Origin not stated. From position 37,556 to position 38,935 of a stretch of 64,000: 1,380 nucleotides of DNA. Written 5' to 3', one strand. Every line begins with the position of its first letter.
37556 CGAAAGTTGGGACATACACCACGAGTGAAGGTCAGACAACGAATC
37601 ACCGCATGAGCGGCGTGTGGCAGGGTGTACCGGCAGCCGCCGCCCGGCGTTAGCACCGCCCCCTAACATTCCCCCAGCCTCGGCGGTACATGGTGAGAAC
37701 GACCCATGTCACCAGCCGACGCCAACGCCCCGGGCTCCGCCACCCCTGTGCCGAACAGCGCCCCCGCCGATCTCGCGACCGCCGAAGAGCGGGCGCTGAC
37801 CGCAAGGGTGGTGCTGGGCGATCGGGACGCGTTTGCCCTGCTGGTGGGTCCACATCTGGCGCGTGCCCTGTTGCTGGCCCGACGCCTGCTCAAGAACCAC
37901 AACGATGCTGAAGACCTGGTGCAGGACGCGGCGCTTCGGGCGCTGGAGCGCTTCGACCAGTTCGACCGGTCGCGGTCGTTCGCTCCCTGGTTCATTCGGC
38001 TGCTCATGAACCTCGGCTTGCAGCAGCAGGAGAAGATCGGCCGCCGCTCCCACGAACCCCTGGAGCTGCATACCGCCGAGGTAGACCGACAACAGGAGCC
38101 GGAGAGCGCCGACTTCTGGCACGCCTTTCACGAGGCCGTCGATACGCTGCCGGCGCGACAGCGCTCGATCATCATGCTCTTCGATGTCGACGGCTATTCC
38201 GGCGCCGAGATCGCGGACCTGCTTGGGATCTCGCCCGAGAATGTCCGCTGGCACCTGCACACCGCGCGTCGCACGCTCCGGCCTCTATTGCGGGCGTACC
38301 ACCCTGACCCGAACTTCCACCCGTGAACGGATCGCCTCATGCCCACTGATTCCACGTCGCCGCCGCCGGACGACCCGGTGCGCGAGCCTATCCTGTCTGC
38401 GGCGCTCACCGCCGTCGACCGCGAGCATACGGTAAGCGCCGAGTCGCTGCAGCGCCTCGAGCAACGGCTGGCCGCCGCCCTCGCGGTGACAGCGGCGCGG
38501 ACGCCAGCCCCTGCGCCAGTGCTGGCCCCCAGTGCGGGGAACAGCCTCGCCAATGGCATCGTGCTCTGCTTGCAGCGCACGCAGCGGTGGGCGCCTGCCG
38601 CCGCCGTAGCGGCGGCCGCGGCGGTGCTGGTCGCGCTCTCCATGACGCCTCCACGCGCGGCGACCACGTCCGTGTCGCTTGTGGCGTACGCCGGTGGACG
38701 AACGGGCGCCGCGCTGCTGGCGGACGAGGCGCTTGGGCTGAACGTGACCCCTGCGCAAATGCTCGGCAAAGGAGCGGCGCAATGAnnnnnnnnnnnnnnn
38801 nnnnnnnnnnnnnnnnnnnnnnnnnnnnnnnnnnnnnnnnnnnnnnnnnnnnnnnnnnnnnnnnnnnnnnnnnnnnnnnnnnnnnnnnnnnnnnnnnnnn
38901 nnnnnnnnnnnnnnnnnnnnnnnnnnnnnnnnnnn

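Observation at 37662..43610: ECF regulon readable in sequence: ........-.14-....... drives both the sigma operon and a tripartite ABC exporter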

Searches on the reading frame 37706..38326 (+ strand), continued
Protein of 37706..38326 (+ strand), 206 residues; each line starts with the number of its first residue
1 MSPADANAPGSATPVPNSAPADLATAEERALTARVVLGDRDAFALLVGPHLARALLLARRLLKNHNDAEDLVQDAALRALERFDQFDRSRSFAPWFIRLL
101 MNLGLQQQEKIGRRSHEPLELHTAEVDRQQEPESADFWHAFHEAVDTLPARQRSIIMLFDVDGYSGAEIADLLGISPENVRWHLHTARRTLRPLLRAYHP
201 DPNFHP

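Call 36: find_encoding_contigs(protein=P0021, flank=8000, max_places=1)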
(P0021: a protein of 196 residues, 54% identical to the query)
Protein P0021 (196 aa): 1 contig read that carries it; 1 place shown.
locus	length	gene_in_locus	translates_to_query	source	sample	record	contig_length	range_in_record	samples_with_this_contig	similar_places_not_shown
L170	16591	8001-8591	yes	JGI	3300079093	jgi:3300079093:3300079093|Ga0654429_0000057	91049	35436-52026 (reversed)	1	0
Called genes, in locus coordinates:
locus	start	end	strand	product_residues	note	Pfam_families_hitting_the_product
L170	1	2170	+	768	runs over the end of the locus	PF11028:TMEM260_N, PF28495:TMEM260_2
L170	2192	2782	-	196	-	-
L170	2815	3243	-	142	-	PF09917:DUF2147 (weak)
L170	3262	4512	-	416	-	PF12704:MacB_PCD, PF02687:FtsX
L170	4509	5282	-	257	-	PF00005:ABC_tran, PF13304:AAA_21 (faint)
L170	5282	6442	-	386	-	PF25917:BSH_RND, PF25876:HH_MFP_RND, PF25944:Beta-barrel_RND (faint), PF25954:Beta-barrel_RND_2, PF25990:Beta-barrel_YknX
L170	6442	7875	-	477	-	PF02321:OEP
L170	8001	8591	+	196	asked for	PF04542:Sigma70_r2, PF07638:Sigma70_ECF, PF08281:Sigma70_r4_2, PF04545:Sigma70_r4, PF00196:GerE (weak)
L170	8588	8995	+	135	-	-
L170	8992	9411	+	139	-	PF07813:LTXXQ (faint)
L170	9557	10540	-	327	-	PF00561:Abhydrolase_1, PF12146:Hydrolase_4 (weak), PF12697:Abhydrolase_6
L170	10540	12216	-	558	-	PF00890:FAD_binding_2 (faint), PF01266:DAO (faint), PF00732:GMC_oxred_N, PF05199:GMC_oxred_C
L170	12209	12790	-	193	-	PF13618:Gluconate_2-dh3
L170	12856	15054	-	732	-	PF01804:Penicil_amidase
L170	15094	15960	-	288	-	PF20434:BD-FAE, PF12146:Hydrolase_4 (weak), PF00561:Abhydrolase_1, PF07859:Abhydrolase_3, PF12697:Abhydrolase_6, PF00326:Peptidase_S9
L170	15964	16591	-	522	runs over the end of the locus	PF00209:SNF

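Call 37: find_encoding_contigs(protein=P0022, flank=8000, max_places=1)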
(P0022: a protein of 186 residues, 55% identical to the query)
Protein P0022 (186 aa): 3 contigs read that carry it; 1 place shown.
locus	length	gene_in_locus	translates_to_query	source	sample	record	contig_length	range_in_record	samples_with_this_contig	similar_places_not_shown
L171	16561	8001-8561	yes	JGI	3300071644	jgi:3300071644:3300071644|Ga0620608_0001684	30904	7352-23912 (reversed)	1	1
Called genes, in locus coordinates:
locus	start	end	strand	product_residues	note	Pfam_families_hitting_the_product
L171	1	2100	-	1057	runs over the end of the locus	PF26549:Tricorn_N, PF26550:Tricorn_2nd (weak), PF07676:PD40, PF26550:Tricorn_2nd, PF26549:Tricorn_N, PF14684:Tricorn_C1, PF14685:PDZ_Tricorn (weak), PF03572:Peptidase_S41, +1 more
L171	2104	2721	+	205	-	-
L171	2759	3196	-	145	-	PF09917:DUF2147 (faint)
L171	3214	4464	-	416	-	PF12704:MacB_PCD, PF02687:FtsX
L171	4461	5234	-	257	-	PF00005:ABC_tran, PF13304:AAA_21 (faint)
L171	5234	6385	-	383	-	PF25917:BSH_RND, PF25876:HH_MFP_RND, PF25944:Beta-barrel_RND (faint), PF25954:Beta-barrel_RND_2, PF25990:Beta-barrel_YknX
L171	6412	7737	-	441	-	PF02321:OEP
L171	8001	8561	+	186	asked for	PF07638:Sigma70_ECF, PF04542:Sigma70_r2, PF08281:Sigma70_r4_2, PF04545:Sigma70_r4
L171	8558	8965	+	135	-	-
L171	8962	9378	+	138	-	PF07813:LTXXQ (faint)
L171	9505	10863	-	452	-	PF03600:CitMHS, PF16980:CitMHS_2 (faint)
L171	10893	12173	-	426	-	PF00144:Beta-lactamase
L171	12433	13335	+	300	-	PF00005:ABC_tran, PF13304:AAA_21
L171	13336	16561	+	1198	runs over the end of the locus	PF12679:ABC2_membrane_2 (weak), PF12698:ABC2_membrane_3 (faint), PF13346:ABC2_membrane_5 (faint), PF01433:Peptidase_M1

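Call 38: find_encoding_contigs(protein=P0034, flank=8000, max_places=1)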
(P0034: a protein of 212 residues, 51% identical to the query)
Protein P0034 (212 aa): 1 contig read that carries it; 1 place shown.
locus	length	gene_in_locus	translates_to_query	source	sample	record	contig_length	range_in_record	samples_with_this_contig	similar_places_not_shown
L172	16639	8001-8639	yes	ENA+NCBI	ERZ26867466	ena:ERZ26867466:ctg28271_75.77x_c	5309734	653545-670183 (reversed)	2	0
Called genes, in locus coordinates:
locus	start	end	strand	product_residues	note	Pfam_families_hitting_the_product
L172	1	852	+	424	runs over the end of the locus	PF04773:FecR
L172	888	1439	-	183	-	PF00578:AhpC-TSA, PF08534:Redoxin, PF00085:Thioredoxin, PF13098:Thioredoxin_2 (weak), PF13905:Thioredoxin_8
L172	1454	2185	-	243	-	PF02683:DsbD_TM, PF13386:DsbD_2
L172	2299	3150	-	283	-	PF14054:DUF4249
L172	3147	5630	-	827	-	PF13620:CarboxypepD_reg, PF13715:CarbopepD_reg_2, PF07715:Plug, PF00593:TonB_dep_Rec_b-barrel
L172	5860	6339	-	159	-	PF13499:EF-hand_7 (faint), PF22592:FCaBP_EF-hand (faint), PF13202:EF-hand_5 (faint), PF00036:EF-hand_1 (faint), PF13405:EF-hand_6 (faint), PF13833:EF-hand_8 (faint)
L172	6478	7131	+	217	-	PF00440:TetR_N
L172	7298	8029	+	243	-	-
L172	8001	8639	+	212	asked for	PF07638:Sigma70_ECF, PF04542:Sigma70_r2, PF08281:Sigma70_r4_2, PF04545:Sigma70_r4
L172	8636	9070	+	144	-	-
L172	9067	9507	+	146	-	PF16231:DUF4890 (weak)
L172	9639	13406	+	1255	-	PF13620:CarboxypepD_reg, PF13715:CarbopepD_reg_2 (weak)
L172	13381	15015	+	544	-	-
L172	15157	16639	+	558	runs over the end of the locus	PF00005:ABC_tran, PF13304:AAA_21 (faint), PF12848:ABC_tran_Xtn, PF00005:ABC_tran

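Call 52: search_protein_families(library=pfam, proteins=[L082:859-1413:-, L083:9359-9856:-, L170:2818-3243:-, L171:2762-3196:-, L088:13963-14544:+, L170:2195-2782:-], max_evalue=1)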
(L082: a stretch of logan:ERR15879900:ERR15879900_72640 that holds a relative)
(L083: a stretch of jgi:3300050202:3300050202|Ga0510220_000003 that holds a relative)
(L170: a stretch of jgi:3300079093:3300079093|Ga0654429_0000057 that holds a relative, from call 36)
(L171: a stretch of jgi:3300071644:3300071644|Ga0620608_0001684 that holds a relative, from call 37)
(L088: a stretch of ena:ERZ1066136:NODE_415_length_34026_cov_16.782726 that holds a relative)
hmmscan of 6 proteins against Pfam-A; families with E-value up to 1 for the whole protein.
L082:859-1413:- (185 aa): 1 family
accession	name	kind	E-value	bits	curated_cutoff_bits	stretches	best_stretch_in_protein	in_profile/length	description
PF09917.15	DUF2147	-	0.00073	20.5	27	1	40-140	1-107/112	Uncharacterized protein conserved in bacteria (DUF2147)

L083:9359-9856:- (166 aa): 1 family
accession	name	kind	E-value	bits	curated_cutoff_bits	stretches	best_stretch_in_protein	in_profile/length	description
PF09917.15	DUF2147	-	0.0001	23.3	27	1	89-156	42-112/112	Uncharacterized protein conserved in bacteria (DUF2147)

L170:2818-3243:- (142 aa): 1 family
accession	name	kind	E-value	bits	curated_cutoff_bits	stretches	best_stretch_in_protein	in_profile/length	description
PF09917.15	DUF2147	-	1.1e-06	29.6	27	1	31-123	1-105/112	Uncharacterized protein conserved in bacteria (DUF2147)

L171:2762-3196:- (145 aa): 1 family
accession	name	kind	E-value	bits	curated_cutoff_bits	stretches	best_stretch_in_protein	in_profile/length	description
PF09917.15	DUF2147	-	2.7e-05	25.1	27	1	34-123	1-100/112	Uncharacterized protein conserved in bacteria (DUF2147)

L088:13963-14544:+ (194 aa): 0 families

L170:2195-2782:- (196 aa): 0 families

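Call 55: search_solved_structures(query=window:37706-38323:+, max_evalue=0.00001)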
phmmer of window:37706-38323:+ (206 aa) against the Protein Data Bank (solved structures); distinct sequences matched with E-value up to 0.00001: 17.
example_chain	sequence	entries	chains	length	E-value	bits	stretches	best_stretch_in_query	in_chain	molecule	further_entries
5wuq_A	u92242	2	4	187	9.7e-16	61.1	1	34-196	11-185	ECF RNA polymerase sigma factor SigW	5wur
7qh5_A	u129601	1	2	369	1.7e-14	57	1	4-106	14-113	RNA polymerase sigma factor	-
9m9d_F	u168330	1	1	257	2.2e-13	53.4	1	44-201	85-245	ECF RNA polymerase sigma factor SigE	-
9m9e_F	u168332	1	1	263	2.3e-13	53.3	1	44-201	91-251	ECF RNA polymerase sigma factor SigE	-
9m98_F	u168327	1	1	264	2.3e-13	53.3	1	44-201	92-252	ECF RNA polymerase sigma factor SigE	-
5uxx_A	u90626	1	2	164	4.8e-11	45.8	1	46-196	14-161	RNA polymerase sigma factor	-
6jcy_F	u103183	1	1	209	6.8e-11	45.3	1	31-201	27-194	ECF RNA polymerase sigma factor SigH,ECF RNA polymerase sigma factor SigE,ECF RNA polymera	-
5zx2_F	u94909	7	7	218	9.5e-11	44.8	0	31-149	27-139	ECF RNA polymerase sigma factor SigH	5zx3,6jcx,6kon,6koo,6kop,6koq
8z6g_B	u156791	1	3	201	4.4e-09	39.4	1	26-196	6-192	RNA polymerase sigma factor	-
4cxf_A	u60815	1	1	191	4.6e-09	39.3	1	28-197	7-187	RNA POLYMERASE SIGMA FACTOR CNRH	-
6in7_B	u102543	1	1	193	4.6e-09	39.3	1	26-196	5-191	RNA polymerase sigma-H factor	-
1or7_A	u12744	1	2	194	6.2e-09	38.9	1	28-191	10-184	RNA polymerase sigma-E factor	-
6jbq_F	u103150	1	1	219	6.5e-09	38.8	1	27-191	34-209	ECF RNA polymerase sigma-E factor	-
5or5_A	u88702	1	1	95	2.1e-08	37.2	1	28-114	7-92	ECF RNA polymerase sigma-E factor,ECF RNA polymerase sigma factor SigW,ECF RNA polymerase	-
6dv9_F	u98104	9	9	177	2.6e-06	30.3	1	46-196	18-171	ECF RNA polymerase sigma factor SigL | RNA polymerase sigma factor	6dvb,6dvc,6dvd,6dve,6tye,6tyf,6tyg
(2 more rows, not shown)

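Call 75: search_protein_families(library=ncbifam, proteins=[L008:14010-17120:+, L008:12757-14013:+, L008:11369-12862:+, L001:5066-6280:-, L001:3776-5059:-, L170:3262-4512:-], max_evalue=1e-10)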
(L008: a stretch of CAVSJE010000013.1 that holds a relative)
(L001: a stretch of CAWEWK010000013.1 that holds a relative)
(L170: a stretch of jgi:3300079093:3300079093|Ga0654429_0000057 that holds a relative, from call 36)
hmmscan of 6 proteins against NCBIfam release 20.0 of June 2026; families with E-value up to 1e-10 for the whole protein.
L008:14010-17120:+ (1036 aa): 11 families
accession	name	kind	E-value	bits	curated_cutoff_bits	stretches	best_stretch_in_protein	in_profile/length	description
NF033617.1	RND_permease_2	subfamily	0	1216.8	1250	1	4-1011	1-1008/1009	multidrug efflux RND transporter permease subunit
NF007798.0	PRK10503.1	equivalog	0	1089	1584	1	4-1017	13-1029/1040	MdtB/MuxB family multidrug efflux RND transporter permease subunit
NF007905.0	PRK10614.1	equivalog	0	1077.5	1774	1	1-1017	1-1015/1025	multidrug efflux RND transporter permease subunit MdtC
NF000282.2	RND_permease_1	subfamily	1.1e-215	718.8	1250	1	5-1010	2-1027/1029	multidrug efflux RND transporter permease subunit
TIGR00915.1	2A0602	subfamily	1.2e-194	649.1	940.35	1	4-1010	2-1028/1050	efflux RND transporter permease subunit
NF007133.0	PRK09579.1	equivalog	2.8e-176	588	1763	1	1-1015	1-1007/1017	multidrug efflux RND transporter permease subunit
NF007131.0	PRK09577.1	equivalog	5.5e-148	494.5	1768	1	5-1010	3-1022/1045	multidrug efflux RND transporter permease subunit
NF007842.1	PRK10555.1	equivalog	1.7e-143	479.7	1854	1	5-1009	3-1025/1036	multidrug efflux RND transporter permease AcrD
NF000037.1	RND_perm_OqxB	exception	9.6e-135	450.7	2200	1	1-1011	1-1035/1050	multidrug efflux RND transporter permease subunit OqxB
NF011706.2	PRK15127.1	equivalog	3.6e-129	432.4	2150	1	5-1010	3-1029/1049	multidrug efflux RND transporter permease subunit AcrB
TIGR00914.1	2A0601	subfamily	3.7e-120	402.4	701.45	1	11-1011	13-1036/1051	CusA/CzcA family heavy metal efflux RND transporter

L008:12757-14013:+ (418 aa): 15 families
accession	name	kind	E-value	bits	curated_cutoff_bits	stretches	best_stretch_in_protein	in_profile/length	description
TIGR01730.1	RND_mfp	subfamily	1.3e-81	274.1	94.9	1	73-399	1-321/322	efflux RND transporter periplasmic adaptor subunit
NF008589.1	PRK11556.1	equivalog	2.8e-72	243.8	391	1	69-398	55-386/392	MdtA/MuxA family multidrug efflux RND transporter periplasmic adaptor subunit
NF007132.1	PRK09578.1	equivalog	7.5e-58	196.2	512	1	42-408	7-384/396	MexX/AxyX family multidrug efflux RND transporter periplasmic adaptor subunit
NF033138.2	RND-peri-MexC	equivalog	6.5e-55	186.8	625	1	43-401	6-373/375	MexC family multidrug efflux RND transporter periplasmic adaptor subunit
NF011604.1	PRK15030.1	equivalog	4.3e-49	167.6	765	1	47-413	12-389/397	multidrug efflux RND transporter periplasmic adaptor subunit AcrA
NF000272.2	OqxA_adapt_sub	exception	8.7e-49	166.5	835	1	58-403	25-383/391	multidrug efflux RND transporter periplasmic adaptor subunit OqxA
NF045904.1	RND-peri-MexE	equivalog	4e-48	164.3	714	1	48-401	11-370/390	multidrug efflux RND transporter periplasmic adaptor subunit MexE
NF007362.0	PRK09859.1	equivalog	2.8e-43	148.5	738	1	53-404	14-376/385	multidrug transporter subunit MdtE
NF033834.1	RND_adapt_MexA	exception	2.6e-42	145.2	750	1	46-411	11-372/373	multidrug efflux RND transporter periplasmic adaptor subunit MexA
TIGR00999.1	8a0102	subfamily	3.1e-32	111.8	319.3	1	117-390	1-269/271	CzcB/NccB family metal efflux transporter periplasmic adaptor subunit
NF007785.0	PRK10476.1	equivalog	1.6e-20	73.2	376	1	97-182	47-134/347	multidrug transporter subunit MdtN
NF007850.1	PRK10559.1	equivalog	2.5e-18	66.2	400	1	98-238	40-179/303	p-hydroxybenzoic acid efflux pump subunit AaeA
TIGR00998.1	8a0101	subfamily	3.9e-15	55.6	390.8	0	98-178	42-122/334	EmrA/EmrK family multidrug efflux transporter periplasmic adaptor subunit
NF002939.0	PRK03598.1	equivalog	9.9e-14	51.2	393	0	97-181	43-127/332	secretion protein HlyD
NF008606.0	PRK11578.1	equivalog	7.7e-13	48.3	342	1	85-385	48-362/371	macrolide transporter subunit MacA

L008:11369-12862:+ (497 aa): 7 families
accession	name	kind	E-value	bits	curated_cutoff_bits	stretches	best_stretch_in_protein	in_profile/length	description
TIGR01844.1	type_I_sec_TolC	subfamily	1.5e-50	172.4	225.15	1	76-478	2-400/414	TolC family outer membrane protein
TIGR01845.1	outer_NodT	subfamily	4e-37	128.1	210.05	1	10-473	2-455/460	efflux transporter outer membrane subunit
NF007002.0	PRK09465.1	equivalog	3.8e-25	88.3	495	1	78-478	25-426/460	outer membrane channel protein TolC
NF007347.1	PRK09837.1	subfamily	2e-17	63.3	598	1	58-457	45-437/461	Cu(I)/Ag(I) efflux RND transporter outer membrane protein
NF052390.1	efflux_OMP_AbuO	equivalog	2.3e-16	59.6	700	1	289-478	241-433/447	multidrug efflux outer membrane protein AbuO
NF033143.1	efflux_OM_AdeK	equivalog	9.5e-13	47.7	900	1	63-454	48-437/480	multidrug efflux RND transporter AdeIJK outer membrane channel subunit AdeK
NF033142.1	efflux_OM_AdeC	exception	9.8e-11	40.9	975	0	68-454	53-437/465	multidrug efflux RND transporter AdeABC outer membrane channel subunit AdeC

L001:5066-6280:- (404 aa): 3 families
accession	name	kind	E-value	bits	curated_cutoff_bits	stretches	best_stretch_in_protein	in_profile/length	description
NF007826.0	PRK10535.1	equivalog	5.3e-79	266.2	966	1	5-402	256-646/648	macrolide ABC transporter ATP-binding protein/permease MacB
TIGR03434.1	ADOP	subfamily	2.2e-37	128.6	622.3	1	77-402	69-400/803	ADOP family duplicated permease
TIGR02212.1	lolCE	equivalog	8.5e-11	41.4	362.45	0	287-404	274-411/411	lipoprotein-releasing ABC transporter permease subunit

L001:3776-5059:- (427 aa): 3 families
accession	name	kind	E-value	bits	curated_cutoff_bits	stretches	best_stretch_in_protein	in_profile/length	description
TIGR03467.1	HpnE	equivalog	1.3e-14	54.4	283.05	1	4-46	1-43/430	hydroxysqualene dehydroxylase HpnE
TIGR00562.1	proto_IX_ox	equivalog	2.5e-12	46.1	97.85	1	1-80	2-81/470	protoporphyrinogen oxidase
TIGR02734.1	crtI_fam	subfamily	7.3e-11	41.4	238.1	0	4-47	1-44/504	phytoene desaturase family protein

L170:3262-4512:- (416 aa): 2 families
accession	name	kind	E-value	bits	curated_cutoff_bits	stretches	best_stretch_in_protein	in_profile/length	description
NF007826.0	PRK10535.1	equivalog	3.3e-82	276.8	966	1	5-414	245-646/648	macrolide ABC transporter ATP-binding protein/permease MacB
TIGR03434.1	ADOP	subfamily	8.9e-39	133.2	622.3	1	121-416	516-803/803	ADOP family duplicated permease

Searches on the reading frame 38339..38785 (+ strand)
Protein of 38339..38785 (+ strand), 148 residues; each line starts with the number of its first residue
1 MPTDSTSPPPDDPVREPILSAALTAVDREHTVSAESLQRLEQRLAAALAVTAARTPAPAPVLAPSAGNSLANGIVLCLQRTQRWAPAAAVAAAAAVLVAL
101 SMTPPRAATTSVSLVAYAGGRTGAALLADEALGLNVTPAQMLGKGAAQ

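Call 6: search_protein_families(library=pfam, proteins=[window:38339-38785:+], max_evalue=0.01)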
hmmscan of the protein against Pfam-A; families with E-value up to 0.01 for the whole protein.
window:38339-38785:+ (148 aa): 0 families

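Call 7: search_protein_families(library=ncbifam, proteins=[window:38339-38785:+], max_evalue=0.01)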
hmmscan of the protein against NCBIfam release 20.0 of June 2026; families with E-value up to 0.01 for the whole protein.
window:38339-38785:+ (148 aa): 0 families

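Call 52: search_protein_families(library=pfam, proteins=[window:38339-38782:+], max_evalue=1)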
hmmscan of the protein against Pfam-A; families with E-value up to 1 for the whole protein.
window:38339-38782:+ (148 aa): 0 families

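Call 77: search_solved_structures(query=A4, max_evalue=10)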
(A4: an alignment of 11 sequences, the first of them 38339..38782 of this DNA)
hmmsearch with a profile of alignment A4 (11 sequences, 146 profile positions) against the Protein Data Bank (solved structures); distinct sequences matched with E-value up to 10: 8.
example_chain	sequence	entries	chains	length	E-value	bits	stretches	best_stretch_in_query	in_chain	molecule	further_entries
9l08_A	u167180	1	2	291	0.00032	23.9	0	16-64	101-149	Covalently Connected Cytochrome c555 trimer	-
5z25_A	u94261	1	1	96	0.44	13.7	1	15-64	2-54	Cytochrome c552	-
3tka_A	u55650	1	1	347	0.89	12.7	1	7-61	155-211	Ribosomal RNA small subunit methyltransferase H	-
7mw8_D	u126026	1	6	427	1.2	12.3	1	85-139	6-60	Phosphodiesterase-nucleotide pyrophosphatase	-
8xon_H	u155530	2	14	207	1.7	11.8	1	82-114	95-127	ATP-dependent Clp protease proteolytic subunit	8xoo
8xop_H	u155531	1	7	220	2.3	11.4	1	82-114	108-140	ATP-dependent Clp protease proteolytic subunit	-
8xn4_H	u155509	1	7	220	2.3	11.4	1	82-114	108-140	ATP-dependent Clp protease proteolytic subunit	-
3wdo_A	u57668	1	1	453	3.1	11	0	88-131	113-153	MFS Transporter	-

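Call 91: search_protein_families(library=pfam, alignment_id=A4, max_evalue=1)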
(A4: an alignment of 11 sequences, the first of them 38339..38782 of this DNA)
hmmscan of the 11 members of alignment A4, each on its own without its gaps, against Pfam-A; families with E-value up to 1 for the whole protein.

A. member 1, window:38339-38782:+ (148 aa): 0 families

B. families by the number of members that match (of 11 scanned): 2 families
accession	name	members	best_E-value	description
PF13687.11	DUF4153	1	0.03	Domain of unknown function (DUF4153)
PF23710.1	DUF7155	1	0.29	Family of unknown function (DUF7155)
